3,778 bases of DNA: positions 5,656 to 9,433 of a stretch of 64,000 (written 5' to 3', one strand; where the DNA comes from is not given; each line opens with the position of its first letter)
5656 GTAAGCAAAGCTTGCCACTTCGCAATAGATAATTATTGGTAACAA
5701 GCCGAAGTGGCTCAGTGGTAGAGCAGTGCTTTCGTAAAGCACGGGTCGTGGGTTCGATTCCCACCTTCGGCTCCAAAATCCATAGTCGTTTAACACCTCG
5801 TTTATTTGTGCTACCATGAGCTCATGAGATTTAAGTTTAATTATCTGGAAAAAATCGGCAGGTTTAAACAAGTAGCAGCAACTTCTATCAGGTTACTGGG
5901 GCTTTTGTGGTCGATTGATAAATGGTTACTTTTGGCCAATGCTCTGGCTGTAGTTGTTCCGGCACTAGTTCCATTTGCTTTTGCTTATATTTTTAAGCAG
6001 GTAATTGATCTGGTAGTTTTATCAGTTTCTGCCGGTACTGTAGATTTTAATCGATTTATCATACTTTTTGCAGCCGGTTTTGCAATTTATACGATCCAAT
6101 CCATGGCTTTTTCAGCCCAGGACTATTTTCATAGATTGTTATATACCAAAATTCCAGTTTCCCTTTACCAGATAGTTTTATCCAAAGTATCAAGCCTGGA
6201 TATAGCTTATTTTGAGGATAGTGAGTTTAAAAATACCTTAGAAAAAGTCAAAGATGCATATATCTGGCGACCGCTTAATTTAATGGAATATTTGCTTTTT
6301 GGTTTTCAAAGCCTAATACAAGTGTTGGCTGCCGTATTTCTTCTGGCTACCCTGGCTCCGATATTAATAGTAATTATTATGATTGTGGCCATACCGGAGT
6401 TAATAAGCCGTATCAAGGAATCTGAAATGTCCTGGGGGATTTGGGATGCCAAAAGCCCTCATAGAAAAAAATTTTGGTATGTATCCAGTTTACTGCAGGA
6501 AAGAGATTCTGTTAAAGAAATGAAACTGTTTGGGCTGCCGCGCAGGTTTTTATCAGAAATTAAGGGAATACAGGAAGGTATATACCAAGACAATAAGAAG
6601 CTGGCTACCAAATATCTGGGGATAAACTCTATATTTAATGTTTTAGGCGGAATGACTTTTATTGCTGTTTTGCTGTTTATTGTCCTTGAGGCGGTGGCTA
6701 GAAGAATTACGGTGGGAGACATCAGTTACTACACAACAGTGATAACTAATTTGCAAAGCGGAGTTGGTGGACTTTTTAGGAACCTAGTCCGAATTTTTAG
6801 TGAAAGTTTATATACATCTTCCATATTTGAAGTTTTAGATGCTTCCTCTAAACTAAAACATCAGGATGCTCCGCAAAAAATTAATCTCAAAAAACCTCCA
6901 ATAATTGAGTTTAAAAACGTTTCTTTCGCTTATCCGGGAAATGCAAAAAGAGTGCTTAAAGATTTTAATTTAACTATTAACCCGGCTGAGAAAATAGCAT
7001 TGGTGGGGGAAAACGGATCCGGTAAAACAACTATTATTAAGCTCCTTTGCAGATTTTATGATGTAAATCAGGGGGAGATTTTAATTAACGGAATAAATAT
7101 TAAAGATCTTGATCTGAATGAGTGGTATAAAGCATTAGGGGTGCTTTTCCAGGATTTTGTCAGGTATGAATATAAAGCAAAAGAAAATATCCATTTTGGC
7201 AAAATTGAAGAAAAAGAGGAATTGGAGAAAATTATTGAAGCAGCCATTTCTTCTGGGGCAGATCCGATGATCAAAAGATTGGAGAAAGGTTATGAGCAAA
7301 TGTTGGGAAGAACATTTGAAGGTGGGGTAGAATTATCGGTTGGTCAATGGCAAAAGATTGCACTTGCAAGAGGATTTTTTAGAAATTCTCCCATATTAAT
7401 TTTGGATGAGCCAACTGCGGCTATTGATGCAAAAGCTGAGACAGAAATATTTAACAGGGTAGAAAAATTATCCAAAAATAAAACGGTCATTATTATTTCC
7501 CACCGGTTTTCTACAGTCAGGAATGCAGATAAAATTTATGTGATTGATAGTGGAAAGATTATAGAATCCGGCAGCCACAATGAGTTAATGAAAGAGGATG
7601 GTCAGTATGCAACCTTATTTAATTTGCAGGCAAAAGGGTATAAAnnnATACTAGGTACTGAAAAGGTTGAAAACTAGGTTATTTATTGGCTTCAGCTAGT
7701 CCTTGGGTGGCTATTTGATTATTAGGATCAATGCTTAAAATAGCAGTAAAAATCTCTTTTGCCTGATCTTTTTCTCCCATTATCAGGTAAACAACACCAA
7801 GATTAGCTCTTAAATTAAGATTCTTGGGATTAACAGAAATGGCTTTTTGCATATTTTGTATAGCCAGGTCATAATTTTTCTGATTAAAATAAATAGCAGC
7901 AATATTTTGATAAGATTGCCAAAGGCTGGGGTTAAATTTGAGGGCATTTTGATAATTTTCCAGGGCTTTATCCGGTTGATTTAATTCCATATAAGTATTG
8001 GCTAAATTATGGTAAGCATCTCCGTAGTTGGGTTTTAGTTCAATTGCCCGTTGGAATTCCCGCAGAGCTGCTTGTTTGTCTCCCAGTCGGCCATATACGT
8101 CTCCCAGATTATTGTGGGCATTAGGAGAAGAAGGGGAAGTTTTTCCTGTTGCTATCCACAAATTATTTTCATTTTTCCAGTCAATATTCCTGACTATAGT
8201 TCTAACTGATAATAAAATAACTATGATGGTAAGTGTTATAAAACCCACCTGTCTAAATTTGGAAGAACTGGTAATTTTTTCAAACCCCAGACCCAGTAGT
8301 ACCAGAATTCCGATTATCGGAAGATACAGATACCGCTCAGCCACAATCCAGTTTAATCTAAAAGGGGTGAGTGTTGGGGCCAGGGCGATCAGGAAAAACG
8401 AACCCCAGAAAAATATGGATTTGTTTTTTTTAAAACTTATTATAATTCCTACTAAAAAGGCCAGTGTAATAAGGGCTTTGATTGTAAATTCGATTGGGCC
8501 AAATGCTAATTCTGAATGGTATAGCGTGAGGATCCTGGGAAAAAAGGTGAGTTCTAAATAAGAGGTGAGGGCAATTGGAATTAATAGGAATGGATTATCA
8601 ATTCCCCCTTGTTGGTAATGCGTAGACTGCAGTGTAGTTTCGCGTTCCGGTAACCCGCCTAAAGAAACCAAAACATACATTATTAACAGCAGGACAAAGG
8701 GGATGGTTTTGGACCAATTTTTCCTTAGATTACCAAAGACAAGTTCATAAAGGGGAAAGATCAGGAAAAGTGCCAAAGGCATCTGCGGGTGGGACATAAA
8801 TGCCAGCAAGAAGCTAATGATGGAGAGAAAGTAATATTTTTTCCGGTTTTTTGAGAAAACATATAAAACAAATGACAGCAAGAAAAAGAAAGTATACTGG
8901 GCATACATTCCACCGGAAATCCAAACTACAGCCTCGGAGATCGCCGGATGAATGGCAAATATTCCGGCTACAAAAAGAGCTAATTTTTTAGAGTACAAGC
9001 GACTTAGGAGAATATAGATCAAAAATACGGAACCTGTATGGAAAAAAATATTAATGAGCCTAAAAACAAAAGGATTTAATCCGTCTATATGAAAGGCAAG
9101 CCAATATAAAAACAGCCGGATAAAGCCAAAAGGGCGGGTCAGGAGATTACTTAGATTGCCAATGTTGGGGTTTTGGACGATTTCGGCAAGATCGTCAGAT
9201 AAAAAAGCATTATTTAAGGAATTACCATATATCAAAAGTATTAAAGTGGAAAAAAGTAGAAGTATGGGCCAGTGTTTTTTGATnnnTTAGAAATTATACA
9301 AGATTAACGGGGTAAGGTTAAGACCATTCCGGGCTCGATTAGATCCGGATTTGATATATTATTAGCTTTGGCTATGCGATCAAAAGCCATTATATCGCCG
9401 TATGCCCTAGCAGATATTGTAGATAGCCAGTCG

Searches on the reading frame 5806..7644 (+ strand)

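Call 43: search_protein_families(library=ncbifam, proteins=[window:5806-7644:+], max_evalue=0.00001)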
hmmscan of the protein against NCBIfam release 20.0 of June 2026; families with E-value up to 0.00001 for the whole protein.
window:5806-7644:+ (613 aa): 184 families (the best 25 are shown)
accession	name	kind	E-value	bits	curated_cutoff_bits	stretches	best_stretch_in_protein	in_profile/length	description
TIGR02203.1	MsbA_lipidA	equivalog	2.5e-81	273.9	602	1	39-609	13-570/572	lipid A export permease/ATP-binding protein MsbA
TIGR02204.1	MsbA_rel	hypoth_equivalog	5.6e-81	272.9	780.4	1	38-608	16-575/576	ABC transporter, permease/ATP-binding protein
NF008381.0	PRK11176.1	equivalog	2.3e-72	244.2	867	1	238-609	216-580/582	lipid A ABC transporter ATP-binding protein/permease MsbA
NF052233.1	CphA_assoc_ABC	equivalog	2.7e-71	240.9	880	1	246-610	389-745/766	cyanophycin metabolism-associated ABC transporter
NF045513.1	HepA_fam_ABC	equivalog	3.7e-70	237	725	1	66-608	78-609/610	heterocyst formation ABC transporter subunit HepA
NF010178.0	PRK13657.1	equivalog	3.2e-69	233.9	733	1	29-607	9-569/588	glucan ABC transporter ATP-binding protein/ permease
TIGR03375.1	type_I_sec_LssB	subfamily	5e-66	223.4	693.1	1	177-597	279-691/696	type I secretion system permease/ATPase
TIGR01846.1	type_I_sec_HlyB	subfamily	6.6e-65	219.7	725.55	1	60-609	159-693/694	type I secretion system permease/ATPase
TIGR00958.1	3a01208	subfamily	6.9e-65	219.6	874.6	1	24-604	146-710/711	antigen peptide transporter 2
TIGR03796.1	NHLM_micro_ABC1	equivalog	1.4e-64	218.5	853.3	1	41-605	158-709/710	NHLP family bacteriocin export ABC transporter peptidase/permease/ATPase subunit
NF008364.0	PRK11160.1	equivalog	1.1e-63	215.8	630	1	169-605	147-572/575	heme ABC transporter ATP-binding protein/permease CydC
TIGR01192.1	chvA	subfamily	5.9e-60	203.5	585.4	1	36-606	15-568/585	glucan export ABC transporter ATP-binding protein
TIGR02857.1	CydD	equivalog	9.6e-57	193.1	435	1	338-579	295-528/529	thiol reductant ABC exporter subunit CydD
TIGR01193.1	bacteriocin_ABC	subfamily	6.5e-54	183.6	523.85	1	30-606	147-707/708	peptide cleavage/export ABC transporter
TIGR03797.1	NHLM_micro_ABC2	equivalog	1.9e-52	178.7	709.4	1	227-608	315-685/686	NHLP bacteriocin export ABC transporter permease/ATPase subunit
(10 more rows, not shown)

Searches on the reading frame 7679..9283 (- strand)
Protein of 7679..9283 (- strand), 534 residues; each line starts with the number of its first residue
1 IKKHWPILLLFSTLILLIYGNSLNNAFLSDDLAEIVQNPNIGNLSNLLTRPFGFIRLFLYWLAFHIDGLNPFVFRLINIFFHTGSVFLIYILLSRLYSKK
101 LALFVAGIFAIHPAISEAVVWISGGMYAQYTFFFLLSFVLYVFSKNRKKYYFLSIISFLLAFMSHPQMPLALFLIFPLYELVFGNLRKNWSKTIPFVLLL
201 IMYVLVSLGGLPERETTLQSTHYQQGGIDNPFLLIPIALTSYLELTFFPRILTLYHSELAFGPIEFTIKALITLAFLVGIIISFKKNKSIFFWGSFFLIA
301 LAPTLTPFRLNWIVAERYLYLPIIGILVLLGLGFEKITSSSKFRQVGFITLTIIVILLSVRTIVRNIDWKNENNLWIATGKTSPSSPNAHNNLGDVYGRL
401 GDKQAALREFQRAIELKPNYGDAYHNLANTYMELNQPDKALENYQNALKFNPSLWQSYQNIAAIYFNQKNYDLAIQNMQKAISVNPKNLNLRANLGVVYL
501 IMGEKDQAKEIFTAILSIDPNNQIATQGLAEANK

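Call 43: search_protein_families(library=ncbifam, proteins=[window:7679-9283:-], max_evalue=0.00001)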
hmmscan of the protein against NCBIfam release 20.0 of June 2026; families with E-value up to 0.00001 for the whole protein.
window:7679-9283:- (534 aa): 17 families
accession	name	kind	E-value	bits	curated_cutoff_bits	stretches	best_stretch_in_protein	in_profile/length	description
TIGR02521.1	type_IV_pilW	equivalog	5.5e-19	68.6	154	1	388-531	32-177/234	type IV pilus biogenesis/stability protein PilW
TIGR02917.1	PEP_TPR_lipo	equivalog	1e-18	66.7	312.2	1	382-530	460-608/899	XrtA/PEP-CTERM system TPR-repeat protein PrsT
NF040959.1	MamA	equivalog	1.6e-18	66.9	200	1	423-530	73-180/204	magnetosome protein MamA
NF047558.1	TPR_END_plus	domain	7.5e-17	61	32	0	458-489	2-33/56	TPR end-of-group domain-containing protein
NF047507.1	TPR_BatC_Lepto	exception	4.6e-15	55.7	175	0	388-427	97-136/214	TPR repeat-containing protein BatC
NF033762.1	social_mot_Tgl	equivalog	2.4e-14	53.3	225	1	387-521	31-168/252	social motility TPR repeat lipoprotein Tgl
TIGR00990.1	3a0801s09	subfamily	8.8e-13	47.7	757.25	1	388-513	332-457/615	mitochondrial import receptor subunit TOM70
NF047371.1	FlcA_CTERM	equivalog_domain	5.9e-12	44.8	300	1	413-517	430-535/646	periplasmic flagellar collar protein FlcA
NF002725.1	PRK02603.1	equivalog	6.6e-12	45.8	143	2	439-509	53-126/173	photosystem I assembly protein Ycf3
NF008391.2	PRK11189.1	equivalog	2.6e-11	43.6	250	1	390-485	68-163/297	lipoprotein NlpI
NF033758.1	gliding_GltE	equivalog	5.2e-11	42.2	225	1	408-525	73-190/411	adventurous gliding motility TPR repeat lipoprotein GltE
NF033920.0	C39_PA2778_fam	equivalog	1.2e-10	41.3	150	2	432-518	167-253/255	PA2778 family cysteine peptidase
TIGR02552.1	LcrH_SycD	equivalog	1.5e-09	37.6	104.8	0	390-451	55-116/136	SycD/LcrH family type III secretion system chaperone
TIGR03939.1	PGA_TPR_OMP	equivalog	1.6e-08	33.3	366.65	0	465-532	405-472/800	poly-beta-1,6 N-acetyl-D-glucosamine export porin PgaA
TIGR02795.1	tol_pal_ybgF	equivalog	6.2e-08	33.3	90.1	0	383-452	35-107/119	tol-pal system protein YbgF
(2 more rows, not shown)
